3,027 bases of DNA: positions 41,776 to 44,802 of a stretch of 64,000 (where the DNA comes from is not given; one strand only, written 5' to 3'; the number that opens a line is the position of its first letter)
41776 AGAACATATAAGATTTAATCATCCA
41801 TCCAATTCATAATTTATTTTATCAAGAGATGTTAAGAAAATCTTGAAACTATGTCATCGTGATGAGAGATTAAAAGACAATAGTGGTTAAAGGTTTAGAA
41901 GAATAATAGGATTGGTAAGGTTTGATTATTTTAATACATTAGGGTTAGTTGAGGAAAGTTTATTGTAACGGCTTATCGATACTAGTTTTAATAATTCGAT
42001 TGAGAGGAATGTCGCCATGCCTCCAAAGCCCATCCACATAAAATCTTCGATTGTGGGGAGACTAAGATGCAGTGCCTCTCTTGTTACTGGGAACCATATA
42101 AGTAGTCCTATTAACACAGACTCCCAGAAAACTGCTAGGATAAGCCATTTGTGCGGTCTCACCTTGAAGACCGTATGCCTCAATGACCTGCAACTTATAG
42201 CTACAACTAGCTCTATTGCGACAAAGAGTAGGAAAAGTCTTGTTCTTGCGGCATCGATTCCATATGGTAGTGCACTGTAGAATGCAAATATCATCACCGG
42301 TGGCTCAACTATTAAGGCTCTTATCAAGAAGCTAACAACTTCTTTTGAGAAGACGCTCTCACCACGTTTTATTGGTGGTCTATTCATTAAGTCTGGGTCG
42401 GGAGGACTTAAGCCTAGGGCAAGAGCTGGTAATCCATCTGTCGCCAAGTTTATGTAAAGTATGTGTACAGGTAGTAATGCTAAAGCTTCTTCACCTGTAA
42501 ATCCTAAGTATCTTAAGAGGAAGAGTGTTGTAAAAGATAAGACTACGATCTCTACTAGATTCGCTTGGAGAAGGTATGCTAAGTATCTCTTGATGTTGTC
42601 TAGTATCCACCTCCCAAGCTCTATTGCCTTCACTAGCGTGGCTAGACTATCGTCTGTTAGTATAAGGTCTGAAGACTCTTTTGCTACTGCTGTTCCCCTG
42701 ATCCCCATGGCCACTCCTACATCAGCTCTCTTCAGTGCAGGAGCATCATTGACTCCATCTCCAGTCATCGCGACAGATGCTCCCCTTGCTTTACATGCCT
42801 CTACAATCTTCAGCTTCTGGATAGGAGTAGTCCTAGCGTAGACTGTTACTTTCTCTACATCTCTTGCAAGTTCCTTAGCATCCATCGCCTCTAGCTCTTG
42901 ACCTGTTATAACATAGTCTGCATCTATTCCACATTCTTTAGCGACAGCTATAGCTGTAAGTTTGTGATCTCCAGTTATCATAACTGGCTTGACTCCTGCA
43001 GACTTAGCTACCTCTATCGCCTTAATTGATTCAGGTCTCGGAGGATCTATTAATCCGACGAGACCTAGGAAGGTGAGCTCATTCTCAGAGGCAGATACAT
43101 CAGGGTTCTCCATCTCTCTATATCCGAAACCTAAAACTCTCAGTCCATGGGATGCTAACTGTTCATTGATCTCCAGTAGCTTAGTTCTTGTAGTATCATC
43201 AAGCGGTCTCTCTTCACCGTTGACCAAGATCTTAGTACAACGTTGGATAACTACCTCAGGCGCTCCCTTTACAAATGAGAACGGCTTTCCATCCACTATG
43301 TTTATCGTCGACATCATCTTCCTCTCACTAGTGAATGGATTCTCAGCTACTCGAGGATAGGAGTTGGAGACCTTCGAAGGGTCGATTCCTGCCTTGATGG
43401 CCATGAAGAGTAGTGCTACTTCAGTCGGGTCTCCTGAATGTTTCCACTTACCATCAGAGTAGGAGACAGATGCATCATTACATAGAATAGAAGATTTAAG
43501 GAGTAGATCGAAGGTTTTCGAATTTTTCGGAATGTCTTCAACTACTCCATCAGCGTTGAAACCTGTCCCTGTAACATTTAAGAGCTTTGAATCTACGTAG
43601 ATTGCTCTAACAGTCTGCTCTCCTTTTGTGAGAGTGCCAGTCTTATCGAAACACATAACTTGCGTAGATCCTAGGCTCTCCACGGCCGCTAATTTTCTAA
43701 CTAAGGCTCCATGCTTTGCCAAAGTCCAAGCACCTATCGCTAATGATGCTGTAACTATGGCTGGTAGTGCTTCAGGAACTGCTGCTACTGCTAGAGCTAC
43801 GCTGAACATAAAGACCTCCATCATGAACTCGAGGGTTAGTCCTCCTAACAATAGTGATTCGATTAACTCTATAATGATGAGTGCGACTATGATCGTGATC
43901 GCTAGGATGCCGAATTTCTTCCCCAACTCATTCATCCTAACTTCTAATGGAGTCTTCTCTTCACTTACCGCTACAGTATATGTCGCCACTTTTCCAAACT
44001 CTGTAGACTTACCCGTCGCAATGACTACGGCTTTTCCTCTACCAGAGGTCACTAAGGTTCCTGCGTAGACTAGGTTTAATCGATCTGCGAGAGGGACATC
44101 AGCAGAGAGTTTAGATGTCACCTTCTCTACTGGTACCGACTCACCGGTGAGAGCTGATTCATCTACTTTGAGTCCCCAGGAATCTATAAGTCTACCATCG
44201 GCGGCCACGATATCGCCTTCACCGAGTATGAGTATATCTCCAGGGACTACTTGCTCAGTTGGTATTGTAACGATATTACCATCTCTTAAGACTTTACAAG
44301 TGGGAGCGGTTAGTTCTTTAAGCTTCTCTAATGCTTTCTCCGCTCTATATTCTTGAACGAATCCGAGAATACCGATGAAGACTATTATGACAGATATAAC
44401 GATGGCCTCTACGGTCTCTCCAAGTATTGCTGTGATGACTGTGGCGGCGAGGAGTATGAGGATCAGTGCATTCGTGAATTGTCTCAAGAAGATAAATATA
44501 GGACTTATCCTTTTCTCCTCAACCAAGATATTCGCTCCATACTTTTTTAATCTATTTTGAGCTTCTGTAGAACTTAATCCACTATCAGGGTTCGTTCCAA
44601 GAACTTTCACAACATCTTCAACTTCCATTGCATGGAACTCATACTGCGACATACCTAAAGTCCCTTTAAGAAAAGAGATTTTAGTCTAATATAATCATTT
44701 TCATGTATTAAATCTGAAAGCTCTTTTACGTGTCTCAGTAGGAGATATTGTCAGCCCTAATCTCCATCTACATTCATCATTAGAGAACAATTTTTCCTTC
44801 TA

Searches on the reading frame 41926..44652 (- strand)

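Call 30: search_protein_families(library=ncbifam, proteins=[window:41926-44652:-], max_evalue=0.00001)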
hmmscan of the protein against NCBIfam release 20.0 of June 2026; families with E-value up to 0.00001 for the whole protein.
window:41926-44652:- (908 aa): 21 families
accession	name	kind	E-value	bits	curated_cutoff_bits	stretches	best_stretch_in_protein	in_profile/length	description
TIGR01522.1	ATPase-IIA2_Ca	equivalog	4.3e-198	660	798.3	1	5-832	3-788/854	calcium-transporting P-type ATPase, PMR1-type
TIGR01116.1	ATPase-IIA1_Ca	equivalog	3e-172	574.6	703.4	1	56-856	2-762/799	calcium-translocating P-type ATPase, SERCA-type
TIGR01523.1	ATPase-IID_K-Na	equivalog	2.3e-146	488.9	645.05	3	373-803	420-865/997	potassium/sodium efflux P-type ATPase, fungal-type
TIGR01517.1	ATPase-IIB_Ca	equivalog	1.8e-136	456.6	507.05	1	9-852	39-841/882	calcium-translocating P-type ATPase, PMCA-type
TIGR01106.1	ATPase-IIC_X-K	subfamily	2.1e-134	449.6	946.1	2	5-577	16-608/997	Na,H/K antiporter P-type ATPase subunit alpha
TIGR01524.1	ATPase-IIIB_Mg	equivalog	9.8e-124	414.1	610.75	2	6-347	15-353/867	magnesium-translocating P-type ATPase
TIGR01647.1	ATPase-IIIA_H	equivalog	2e-122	409.8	615.5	2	25-353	1-309/755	plasma-membrane proton-efflux P-type ATPase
NF011702.0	PRK15122.1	subfamily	3.6e-109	366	975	2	10-345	35-388/907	magnesium-translocating P-type ATPase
TIGR01494.1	ATPase_P-type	subfamily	6.3e-93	311.8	62.3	3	85-356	1-237/478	HAD-IC family P-type ATPase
TIGR01525.1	ATPase-IB_hvy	subfamily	6.5e-77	259.7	346.25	3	67-354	5-272/560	heavy metal translocating P-type ATPase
TIGR01657.1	P-ATPase-V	hypoth_equivalog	5.9e-73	245.9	618.25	2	12-576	128-697/1055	ATP13A2 family polyamine export P-type ATPase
TIGR01512.1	ATPase-IB2_Cd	subfamily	3.2e-60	204.2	313.5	2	66-353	4-257/494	cadmium family heavy metal-translocating P-type ATPase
TIGR01511.1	ATPase-IB1_Cu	subfamily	2.3e-52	178.6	397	3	85-357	48-288/542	copper-translocating P-type ATPase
NF008262.1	PRK11033.1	equivalog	1e-47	163.1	1005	2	67-353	181-448/731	zinc/cadmium/mercury/lead-transporting ATPase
NF007952.0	PRK10671.1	equivalog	3.6e-43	147.8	1316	3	95-353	301-544/838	copper-exporting P-type ATPase CopA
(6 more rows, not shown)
